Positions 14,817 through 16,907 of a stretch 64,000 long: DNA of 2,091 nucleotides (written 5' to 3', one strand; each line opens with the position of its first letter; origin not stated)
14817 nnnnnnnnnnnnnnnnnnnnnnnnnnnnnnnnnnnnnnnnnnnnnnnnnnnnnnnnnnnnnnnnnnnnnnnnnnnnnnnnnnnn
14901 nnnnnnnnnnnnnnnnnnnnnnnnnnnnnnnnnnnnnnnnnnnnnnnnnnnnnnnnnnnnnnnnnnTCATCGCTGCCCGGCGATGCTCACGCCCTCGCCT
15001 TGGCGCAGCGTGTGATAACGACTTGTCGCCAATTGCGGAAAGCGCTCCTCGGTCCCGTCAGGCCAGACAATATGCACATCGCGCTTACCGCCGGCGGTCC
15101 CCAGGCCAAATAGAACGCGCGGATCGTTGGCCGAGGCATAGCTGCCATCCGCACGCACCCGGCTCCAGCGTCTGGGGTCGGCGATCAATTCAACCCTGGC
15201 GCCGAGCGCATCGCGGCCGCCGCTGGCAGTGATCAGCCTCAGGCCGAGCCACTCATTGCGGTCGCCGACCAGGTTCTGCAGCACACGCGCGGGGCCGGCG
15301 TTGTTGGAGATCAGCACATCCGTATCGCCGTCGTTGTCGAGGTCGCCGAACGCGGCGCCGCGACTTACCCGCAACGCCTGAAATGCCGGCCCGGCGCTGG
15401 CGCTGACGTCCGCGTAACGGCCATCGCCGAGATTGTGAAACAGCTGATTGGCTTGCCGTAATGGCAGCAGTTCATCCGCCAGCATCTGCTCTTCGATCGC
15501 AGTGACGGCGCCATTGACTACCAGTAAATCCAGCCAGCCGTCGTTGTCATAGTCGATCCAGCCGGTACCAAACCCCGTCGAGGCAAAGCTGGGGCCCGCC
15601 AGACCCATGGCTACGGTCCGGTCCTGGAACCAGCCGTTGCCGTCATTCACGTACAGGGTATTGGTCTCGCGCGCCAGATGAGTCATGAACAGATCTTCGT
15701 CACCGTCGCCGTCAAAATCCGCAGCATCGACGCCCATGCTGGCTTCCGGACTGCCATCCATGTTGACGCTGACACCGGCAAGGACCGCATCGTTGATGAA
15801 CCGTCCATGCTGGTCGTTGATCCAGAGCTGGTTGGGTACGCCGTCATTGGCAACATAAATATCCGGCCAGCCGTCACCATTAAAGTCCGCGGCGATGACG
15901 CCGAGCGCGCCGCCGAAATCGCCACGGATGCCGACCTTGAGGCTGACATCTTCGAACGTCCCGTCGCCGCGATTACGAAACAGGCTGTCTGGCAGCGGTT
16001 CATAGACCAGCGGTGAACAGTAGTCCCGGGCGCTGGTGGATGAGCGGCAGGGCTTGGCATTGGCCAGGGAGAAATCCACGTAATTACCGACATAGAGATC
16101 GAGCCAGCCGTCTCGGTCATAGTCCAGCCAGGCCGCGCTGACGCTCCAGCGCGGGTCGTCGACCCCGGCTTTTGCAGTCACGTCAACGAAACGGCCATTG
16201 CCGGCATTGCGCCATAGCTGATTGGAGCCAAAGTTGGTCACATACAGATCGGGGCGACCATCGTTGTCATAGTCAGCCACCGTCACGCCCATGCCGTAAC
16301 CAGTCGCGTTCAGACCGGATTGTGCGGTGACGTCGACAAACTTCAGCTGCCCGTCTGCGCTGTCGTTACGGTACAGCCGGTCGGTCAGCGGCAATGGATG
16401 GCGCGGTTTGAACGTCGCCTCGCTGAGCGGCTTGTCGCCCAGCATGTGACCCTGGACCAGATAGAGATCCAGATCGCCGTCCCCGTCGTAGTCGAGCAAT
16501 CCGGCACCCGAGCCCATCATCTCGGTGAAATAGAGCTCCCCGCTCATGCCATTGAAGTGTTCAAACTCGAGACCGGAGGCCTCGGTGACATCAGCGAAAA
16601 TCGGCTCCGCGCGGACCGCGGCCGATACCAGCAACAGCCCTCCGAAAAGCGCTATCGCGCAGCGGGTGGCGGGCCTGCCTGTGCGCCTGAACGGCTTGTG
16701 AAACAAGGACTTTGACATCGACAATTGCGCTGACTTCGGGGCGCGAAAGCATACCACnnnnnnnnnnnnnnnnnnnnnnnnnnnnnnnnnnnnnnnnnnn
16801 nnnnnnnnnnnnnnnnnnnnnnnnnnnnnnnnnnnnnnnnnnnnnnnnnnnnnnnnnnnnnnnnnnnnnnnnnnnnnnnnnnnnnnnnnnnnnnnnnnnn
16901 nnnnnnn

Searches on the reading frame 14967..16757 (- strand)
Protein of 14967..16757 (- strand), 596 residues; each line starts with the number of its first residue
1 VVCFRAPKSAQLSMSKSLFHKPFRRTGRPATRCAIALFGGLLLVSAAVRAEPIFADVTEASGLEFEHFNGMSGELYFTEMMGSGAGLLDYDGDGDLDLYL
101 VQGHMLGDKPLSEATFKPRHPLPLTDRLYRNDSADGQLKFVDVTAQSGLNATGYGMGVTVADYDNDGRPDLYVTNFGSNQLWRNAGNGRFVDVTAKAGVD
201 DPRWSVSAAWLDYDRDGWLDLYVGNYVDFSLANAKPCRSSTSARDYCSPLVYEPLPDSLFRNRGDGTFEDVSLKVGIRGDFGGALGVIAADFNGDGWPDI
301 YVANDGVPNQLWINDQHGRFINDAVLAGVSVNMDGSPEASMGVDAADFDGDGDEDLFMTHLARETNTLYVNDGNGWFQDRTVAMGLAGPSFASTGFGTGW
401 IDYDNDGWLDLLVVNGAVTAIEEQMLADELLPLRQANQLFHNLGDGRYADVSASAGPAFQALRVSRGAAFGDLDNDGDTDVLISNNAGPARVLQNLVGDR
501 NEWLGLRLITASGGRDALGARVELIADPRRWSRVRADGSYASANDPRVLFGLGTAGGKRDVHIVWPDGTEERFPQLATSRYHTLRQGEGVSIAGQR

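Call 7: search_protein_families(library=pfam, proteins=[window:14967-16757:-], max_evalue=0.00001)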
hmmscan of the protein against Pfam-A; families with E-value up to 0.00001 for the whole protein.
window:14967-16757:- (596 aa): 3 families
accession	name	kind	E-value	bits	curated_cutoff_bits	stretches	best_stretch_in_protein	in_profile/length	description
PF13517.12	FG-GAP_3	-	1.5e-53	179.6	26.9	6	162-223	1-61/61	FG-GAP-like repeat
PF01839.29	FG-GAP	-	1.5e-19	69.9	22.1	0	155-178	2-25/37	FG-GAP repeat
PF07593.17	UnbV_ASPIC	-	2e-14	53.7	23.4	1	517-582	1-67/68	ASPIC and UnbV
